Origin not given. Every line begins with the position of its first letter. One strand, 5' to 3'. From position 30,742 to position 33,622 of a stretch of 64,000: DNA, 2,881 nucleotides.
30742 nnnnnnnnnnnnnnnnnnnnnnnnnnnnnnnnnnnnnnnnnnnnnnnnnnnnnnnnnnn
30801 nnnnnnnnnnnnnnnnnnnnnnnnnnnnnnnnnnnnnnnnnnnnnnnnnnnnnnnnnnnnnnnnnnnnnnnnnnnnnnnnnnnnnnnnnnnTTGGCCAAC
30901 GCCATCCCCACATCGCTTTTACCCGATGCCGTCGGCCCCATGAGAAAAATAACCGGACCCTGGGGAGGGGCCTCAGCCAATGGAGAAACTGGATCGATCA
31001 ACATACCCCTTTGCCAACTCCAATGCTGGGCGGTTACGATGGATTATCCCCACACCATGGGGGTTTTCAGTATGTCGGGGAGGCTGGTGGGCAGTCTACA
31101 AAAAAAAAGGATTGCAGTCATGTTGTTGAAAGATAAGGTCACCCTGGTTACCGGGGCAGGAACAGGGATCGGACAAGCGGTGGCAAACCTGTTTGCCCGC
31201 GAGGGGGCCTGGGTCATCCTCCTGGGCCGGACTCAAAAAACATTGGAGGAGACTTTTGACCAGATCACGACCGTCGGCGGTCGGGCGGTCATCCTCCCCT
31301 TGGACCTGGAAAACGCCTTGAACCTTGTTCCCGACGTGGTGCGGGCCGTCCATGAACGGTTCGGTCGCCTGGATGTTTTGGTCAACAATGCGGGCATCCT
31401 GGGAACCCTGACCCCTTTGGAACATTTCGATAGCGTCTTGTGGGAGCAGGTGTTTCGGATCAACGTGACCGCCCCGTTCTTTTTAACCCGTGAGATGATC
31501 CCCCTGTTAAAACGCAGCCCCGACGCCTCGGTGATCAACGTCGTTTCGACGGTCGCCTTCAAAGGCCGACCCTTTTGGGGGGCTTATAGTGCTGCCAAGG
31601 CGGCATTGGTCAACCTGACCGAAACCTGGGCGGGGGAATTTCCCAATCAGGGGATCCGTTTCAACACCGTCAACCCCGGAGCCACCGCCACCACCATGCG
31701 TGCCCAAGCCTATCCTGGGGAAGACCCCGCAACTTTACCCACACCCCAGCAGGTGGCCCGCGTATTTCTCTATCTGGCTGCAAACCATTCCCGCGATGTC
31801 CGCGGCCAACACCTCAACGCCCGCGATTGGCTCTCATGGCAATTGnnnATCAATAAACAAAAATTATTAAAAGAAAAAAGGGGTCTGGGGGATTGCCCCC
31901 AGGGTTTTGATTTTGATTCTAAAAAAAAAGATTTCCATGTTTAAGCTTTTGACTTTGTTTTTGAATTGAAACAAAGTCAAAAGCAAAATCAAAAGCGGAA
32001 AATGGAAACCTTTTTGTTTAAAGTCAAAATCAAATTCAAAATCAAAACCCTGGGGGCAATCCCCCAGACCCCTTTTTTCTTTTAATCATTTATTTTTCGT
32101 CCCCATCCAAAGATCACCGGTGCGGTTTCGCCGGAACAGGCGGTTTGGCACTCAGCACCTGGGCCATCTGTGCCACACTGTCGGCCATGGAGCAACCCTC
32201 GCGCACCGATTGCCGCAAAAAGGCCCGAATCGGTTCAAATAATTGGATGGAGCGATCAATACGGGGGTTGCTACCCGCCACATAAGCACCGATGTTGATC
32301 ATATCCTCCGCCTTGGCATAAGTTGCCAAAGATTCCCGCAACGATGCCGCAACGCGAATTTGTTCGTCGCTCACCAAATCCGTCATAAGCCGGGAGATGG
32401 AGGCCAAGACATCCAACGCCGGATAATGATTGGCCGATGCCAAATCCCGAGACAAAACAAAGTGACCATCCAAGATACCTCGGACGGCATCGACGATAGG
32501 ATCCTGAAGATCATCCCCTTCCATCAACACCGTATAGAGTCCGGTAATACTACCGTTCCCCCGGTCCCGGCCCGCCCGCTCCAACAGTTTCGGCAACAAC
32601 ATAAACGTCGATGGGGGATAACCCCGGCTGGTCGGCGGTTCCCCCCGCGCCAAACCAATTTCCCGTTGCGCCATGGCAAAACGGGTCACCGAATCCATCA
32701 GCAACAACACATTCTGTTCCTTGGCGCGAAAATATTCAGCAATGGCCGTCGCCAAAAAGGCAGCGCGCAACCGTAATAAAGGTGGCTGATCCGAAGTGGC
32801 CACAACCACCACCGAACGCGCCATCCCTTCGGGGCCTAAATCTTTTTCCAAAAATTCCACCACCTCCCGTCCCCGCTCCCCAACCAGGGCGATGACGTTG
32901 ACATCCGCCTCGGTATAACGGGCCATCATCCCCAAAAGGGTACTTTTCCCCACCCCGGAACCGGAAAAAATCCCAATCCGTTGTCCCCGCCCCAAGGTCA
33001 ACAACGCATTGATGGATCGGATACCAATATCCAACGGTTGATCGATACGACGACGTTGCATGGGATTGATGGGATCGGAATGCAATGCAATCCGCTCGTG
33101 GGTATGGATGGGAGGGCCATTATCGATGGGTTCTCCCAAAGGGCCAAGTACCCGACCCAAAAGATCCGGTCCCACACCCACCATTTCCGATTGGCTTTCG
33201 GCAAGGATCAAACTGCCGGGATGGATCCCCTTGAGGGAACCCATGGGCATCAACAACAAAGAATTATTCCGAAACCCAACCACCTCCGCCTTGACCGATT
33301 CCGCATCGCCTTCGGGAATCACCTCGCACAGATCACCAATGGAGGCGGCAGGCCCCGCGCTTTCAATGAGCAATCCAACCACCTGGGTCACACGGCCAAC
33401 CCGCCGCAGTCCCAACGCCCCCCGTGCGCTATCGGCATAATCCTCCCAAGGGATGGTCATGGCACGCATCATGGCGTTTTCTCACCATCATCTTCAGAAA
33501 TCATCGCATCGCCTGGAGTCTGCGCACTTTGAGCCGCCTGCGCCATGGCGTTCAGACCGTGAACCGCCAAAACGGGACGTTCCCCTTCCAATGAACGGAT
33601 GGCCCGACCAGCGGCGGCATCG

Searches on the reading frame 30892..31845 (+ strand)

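Call 62: search_protein_families(library=pfam, proteins=[window:30892-31845:+], max_evalue=0.001)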
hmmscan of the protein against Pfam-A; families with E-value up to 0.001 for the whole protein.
window:30892-31845:+ (318 aa): 4 families
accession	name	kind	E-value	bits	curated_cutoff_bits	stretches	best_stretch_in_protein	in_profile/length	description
PF00106.31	adh_short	-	1.5e-52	178.4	26.6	1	82-274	1-191/195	short chain dehydrogenase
PF13561.12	adh_short_C2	-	1.5e-40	139.7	27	1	88-308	1-229/236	Enoyl-(Acyl carrier protein) reductase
PF08659.16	KR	-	1.8e-08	35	22.6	1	84-247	3-164/180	KR domain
PF23441.1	SDR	-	3.8e-08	33.5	27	1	150-269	80-198/258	SDR-like rossmann domain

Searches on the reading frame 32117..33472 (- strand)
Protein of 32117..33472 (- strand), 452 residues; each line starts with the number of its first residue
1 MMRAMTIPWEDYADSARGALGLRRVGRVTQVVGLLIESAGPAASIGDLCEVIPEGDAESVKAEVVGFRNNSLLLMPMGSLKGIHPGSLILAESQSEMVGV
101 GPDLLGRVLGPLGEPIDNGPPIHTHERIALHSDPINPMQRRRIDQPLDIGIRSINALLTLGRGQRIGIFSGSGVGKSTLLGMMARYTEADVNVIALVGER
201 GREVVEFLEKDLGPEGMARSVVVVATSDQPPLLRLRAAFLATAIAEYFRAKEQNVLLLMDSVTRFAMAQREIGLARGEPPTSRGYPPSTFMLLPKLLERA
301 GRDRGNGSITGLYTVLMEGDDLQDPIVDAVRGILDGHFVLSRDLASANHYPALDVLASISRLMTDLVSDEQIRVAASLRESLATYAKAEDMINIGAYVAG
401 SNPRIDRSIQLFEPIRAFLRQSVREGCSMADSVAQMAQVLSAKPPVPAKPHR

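Call 62: search_protein_families(library=pfam, proteins=[window:32117-33472:-], max_evalue=0.001)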
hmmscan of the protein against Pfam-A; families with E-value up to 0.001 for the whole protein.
window:32117-33472:- (452 aa): 4 families
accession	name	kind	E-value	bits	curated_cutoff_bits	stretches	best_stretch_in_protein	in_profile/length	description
PF00006.31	ATP-synt_ab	-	4.9e-89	298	29.5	1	150-360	1-213/213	ATP synthase alpha/beta family, nucleotide-binding domain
PF18269.6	T3SS_ATPase_C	-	1.5e-24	86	22.7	1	367-438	1-72/72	T3SS EscN ATPase C-terminal domain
PF02874.29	ATP-synt_ab_N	-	1.1e-07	32.6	20.9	1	28-89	1-65/69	ATP synthase alpha/beta family, beta-barrel domain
PF00005.33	ABC_tran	-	0.00071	20.6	25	0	158-198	6-46/137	ABC transporter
